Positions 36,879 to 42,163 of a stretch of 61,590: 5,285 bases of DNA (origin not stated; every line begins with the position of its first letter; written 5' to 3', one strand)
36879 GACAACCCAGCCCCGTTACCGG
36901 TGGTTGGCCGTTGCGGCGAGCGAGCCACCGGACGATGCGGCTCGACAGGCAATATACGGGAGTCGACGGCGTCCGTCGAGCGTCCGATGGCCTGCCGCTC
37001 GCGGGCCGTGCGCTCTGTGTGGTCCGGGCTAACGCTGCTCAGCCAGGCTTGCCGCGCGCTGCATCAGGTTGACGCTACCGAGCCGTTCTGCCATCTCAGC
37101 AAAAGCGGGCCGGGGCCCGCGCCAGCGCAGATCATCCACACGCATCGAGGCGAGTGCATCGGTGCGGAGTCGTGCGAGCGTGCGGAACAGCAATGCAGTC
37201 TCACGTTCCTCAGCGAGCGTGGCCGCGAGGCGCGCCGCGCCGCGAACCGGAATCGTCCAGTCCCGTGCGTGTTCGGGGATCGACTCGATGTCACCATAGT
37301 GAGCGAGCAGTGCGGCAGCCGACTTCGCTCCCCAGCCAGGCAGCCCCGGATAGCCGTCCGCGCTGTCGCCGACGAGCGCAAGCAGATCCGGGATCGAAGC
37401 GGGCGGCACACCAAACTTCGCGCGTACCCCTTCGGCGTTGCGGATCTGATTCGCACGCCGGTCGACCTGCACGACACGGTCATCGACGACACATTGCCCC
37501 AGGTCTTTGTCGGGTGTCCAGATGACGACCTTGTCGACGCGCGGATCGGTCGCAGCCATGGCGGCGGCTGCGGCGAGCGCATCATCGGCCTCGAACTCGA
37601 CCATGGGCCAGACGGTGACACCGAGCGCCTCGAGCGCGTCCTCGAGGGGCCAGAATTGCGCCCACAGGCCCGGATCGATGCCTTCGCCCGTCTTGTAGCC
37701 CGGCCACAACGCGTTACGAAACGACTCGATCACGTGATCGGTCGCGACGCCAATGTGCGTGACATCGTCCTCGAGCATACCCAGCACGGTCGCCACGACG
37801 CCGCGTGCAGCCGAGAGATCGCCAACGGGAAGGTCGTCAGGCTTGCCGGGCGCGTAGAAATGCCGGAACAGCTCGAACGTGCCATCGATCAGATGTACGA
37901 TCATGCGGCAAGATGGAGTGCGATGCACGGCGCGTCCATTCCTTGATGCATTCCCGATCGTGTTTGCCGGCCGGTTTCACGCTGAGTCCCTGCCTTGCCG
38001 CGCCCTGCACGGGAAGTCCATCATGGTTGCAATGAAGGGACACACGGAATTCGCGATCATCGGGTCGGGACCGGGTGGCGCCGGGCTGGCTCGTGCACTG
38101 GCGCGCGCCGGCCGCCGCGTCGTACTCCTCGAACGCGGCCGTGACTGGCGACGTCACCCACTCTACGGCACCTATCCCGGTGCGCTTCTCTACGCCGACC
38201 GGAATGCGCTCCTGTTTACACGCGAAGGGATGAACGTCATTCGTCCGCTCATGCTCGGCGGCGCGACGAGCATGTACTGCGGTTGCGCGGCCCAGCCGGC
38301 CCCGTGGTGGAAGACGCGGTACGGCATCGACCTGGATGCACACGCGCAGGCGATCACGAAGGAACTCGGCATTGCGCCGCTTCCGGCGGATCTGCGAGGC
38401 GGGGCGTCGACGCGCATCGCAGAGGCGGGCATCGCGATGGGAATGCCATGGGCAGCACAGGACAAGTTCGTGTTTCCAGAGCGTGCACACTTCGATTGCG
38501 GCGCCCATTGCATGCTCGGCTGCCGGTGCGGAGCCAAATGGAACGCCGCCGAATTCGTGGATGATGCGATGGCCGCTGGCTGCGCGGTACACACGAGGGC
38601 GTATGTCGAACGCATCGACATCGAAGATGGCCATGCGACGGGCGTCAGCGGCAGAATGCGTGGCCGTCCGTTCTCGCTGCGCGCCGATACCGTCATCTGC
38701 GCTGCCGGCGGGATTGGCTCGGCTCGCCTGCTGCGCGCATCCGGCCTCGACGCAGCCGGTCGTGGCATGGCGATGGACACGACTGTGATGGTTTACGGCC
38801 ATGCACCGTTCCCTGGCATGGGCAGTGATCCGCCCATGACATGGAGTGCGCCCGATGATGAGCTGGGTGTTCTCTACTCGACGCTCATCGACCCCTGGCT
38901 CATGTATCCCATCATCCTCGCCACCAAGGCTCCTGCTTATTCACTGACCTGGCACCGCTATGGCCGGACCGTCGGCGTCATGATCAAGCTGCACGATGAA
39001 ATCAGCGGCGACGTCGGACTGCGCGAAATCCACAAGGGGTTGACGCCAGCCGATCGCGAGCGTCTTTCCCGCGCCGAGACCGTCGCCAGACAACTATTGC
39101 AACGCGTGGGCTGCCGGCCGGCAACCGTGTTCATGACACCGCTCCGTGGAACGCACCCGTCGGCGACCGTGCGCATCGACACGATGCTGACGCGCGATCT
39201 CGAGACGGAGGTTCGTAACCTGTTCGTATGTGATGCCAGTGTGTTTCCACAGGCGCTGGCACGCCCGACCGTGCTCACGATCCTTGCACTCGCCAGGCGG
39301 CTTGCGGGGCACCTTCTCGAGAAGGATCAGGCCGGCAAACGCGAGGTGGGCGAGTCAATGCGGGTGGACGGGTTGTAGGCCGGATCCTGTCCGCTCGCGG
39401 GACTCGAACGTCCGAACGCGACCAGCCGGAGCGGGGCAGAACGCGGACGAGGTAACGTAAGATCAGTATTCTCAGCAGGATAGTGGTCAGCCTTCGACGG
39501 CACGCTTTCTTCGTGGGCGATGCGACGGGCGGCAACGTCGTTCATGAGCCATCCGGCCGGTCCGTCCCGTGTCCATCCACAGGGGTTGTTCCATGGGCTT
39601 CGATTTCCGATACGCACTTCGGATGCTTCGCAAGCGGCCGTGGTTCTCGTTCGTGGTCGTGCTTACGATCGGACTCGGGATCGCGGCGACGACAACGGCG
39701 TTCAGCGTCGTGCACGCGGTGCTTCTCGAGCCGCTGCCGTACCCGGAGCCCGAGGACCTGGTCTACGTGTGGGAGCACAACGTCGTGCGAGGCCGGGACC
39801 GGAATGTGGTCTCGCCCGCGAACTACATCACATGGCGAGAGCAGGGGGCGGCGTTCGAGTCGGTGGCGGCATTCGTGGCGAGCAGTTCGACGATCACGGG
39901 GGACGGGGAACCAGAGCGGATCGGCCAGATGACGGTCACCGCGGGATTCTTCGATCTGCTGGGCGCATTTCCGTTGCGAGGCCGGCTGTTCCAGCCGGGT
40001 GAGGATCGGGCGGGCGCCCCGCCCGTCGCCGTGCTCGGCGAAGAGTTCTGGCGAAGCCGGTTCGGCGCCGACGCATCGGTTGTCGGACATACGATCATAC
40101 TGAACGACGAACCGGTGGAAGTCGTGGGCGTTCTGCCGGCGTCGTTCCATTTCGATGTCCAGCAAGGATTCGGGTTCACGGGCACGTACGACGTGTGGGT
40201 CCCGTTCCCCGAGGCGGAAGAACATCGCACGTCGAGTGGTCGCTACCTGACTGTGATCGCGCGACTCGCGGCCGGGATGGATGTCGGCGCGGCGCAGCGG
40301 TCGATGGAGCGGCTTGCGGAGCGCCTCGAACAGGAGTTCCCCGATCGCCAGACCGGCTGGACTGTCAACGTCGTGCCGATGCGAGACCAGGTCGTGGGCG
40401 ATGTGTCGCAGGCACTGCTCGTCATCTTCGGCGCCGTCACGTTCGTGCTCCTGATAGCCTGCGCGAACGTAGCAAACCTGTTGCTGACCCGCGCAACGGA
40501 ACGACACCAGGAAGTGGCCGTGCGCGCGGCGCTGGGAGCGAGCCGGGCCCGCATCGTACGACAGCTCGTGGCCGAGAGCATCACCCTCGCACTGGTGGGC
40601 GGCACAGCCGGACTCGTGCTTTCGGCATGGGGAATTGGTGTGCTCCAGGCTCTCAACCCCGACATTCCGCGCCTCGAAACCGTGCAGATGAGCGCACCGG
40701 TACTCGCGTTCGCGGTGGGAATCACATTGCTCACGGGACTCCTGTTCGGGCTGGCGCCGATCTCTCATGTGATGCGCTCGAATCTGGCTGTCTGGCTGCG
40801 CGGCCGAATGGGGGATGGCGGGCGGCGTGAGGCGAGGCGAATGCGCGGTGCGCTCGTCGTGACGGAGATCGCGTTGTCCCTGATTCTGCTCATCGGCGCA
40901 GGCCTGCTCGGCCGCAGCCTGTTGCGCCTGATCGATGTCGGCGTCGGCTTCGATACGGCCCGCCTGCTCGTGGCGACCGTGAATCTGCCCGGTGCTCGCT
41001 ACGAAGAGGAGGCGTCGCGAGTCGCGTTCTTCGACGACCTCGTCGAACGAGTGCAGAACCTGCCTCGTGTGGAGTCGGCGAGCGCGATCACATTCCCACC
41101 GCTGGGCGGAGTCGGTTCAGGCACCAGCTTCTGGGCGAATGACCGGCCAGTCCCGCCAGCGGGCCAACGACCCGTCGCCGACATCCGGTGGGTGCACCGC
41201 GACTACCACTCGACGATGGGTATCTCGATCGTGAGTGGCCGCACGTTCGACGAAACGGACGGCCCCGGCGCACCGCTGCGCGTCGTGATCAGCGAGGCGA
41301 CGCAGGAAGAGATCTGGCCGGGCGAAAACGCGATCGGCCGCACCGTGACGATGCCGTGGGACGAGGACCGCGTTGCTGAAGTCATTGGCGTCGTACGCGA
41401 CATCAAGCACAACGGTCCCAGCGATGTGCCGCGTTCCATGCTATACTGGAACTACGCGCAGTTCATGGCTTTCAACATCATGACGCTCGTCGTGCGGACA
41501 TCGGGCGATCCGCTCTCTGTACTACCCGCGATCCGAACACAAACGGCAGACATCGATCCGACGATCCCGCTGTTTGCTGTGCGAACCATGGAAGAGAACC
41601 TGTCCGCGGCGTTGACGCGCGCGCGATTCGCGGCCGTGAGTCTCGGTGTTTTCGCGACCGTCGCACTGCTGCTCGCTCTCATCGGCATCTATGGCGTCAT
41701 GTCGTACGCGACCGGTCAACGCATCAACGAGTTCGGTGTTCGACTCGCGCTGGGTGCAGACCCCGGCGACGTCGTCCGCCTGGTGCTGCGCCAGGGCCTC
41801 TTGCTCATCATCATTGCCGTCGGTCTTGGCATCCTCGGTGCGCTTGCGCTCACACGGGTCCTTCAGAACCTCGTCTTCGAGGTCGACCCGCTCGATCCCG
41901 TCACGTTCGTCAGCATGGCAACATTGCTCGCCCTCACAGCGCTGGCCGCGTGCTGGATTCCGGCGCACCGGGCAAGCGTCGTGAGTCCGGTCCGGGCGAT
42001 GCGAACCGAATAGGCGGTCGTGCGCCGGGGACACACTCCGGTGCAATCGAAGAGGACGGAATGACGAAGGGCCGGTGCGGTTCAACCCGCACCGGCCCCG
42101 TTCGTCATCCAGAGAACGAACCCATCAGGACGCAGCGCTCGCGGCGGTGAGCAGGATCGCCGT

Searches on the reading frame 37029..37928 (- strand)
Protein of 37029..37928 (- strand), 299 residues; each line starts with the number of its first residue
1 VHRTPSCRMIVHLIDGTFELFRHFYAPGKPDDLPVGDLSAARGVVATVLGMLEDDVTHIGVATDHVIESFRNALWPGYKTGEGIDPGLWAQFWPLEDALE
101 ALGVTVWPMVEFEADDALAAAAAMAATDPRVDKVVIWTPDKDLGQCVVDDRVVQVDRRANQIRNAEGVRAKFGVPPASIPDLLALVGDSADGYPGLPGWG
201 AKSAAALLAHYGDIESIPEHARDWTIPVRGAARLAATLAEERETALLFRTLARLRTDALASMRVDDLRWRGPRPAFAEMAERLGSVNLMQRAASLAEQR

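Call 57: search_protein_families(library=pfam, proteins=[window:37029-37928:-], max_evalue=0.00001)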
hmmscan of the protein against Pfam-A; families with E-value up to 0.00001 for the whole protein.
window:37029-37928:- (299 aa): 2 families
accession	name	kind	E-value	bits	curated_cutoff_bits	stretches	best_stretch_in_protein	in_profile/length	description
PF02739.22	5_3_exonuc_N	-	1.2e-24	87.3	34.3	1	12-173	3-164/164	5'-3' exonuclease, N-terminal resolvase-like domain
PF01367.25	5_3_exonuc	-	1.7e-22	80.1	40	1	174-273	1-95/97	5'-3' exonuclease, C-terminal SAM fold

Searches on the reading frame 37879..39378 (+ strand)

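Call 54: search_protein_families(library=pfam, proteins=[window:37879-39378:+], max_evalue=0.00001)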
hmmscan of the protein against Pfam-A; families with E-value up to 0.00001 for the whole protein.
window:37879-39378:+ (499 aa): 6 families
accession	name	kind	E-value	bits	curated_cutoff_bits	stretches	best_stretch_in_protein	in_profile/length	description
PF00732.25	GMC_oxred_N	-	2.8e-12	47.4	23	1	151-291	56-204/218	GMC oxidoreductase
PF01266.30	DAO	-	3.7e-09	37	27.9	0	58-88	2-32/353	FAD dependent oxidoreductase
PF07992.20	Pyr_redox_2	-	7e-08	32.7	26.1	0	58-90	3-35/291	Pyridine nucleotide-disulphide oxidoreductase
PF00890.30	FAD_binding_2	-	4.2e-07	30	20.4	0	59-283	3-207/414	FAD binding domain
PF05199.19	GMC_oxred_C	-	2.6e-06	28.5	24.6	0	444-472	111-139/139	GMC oxidoreductase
PF13450.12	NAD_binding_8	-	3.7e-06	27.6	21.9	0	60-88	1-29/68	NAD(P)-binding Rossmann-like domain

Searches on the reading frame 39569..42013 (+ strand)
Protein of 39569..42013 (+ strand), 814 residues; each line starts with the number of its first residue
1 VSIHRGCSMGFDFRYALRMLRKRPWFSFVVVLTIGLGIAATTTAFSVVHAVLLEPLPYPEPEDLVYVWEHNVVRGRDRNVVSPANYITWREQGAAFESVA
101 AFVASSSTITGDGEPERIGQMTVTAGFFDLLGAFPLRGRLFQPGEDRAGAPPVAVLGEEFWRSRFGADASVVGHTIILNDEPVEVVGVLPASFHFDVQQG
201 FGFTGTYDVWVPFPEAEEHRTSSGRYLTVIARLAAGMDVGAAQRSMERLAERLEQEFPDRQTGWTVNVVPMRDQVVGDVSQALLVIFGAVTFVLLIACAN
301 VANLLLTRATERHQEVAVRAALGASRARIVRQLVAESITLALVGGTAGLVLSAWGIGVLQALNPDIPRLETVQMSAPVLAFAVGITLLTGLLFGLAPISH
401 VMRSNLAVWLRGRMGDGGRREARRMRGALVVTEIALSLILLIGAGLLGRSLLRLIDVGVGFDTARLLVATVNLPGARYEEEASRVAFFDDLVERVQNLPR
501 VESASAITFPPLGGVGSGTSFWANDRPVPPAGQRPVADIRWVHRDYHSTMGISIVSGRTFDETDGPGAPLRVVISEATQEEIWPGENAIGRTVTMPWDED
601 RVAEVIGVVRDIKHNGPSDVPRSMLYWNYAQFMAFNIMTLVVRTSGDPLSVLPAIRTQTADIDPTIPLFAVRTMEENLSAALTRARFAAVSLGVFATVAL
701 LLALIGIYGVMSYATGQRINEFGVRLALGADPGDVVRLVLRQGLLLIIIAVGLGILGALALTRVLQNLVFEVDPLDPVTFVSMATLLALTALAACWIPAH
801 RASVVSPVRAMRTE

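Call 55: search_protein_families(library=pfam, proteins=[window:39569-42013:+], max_evalue=0.00001)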
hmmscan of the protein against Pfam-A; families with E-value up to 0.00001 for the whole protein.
window:39569-42013:+ (814 aa): 2 families
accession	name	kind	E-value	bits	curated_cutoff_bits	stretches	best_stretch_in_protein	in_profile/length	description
PF12704.14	MacB_PCD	-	4.1e-39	135.5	27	2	27-248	1-206/207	MacB-like periplasmic core domain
PF02687.27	FtsX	-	1.8e-28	99.4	25.5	2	289-405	3-119/120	FtsX-like permease C-terminal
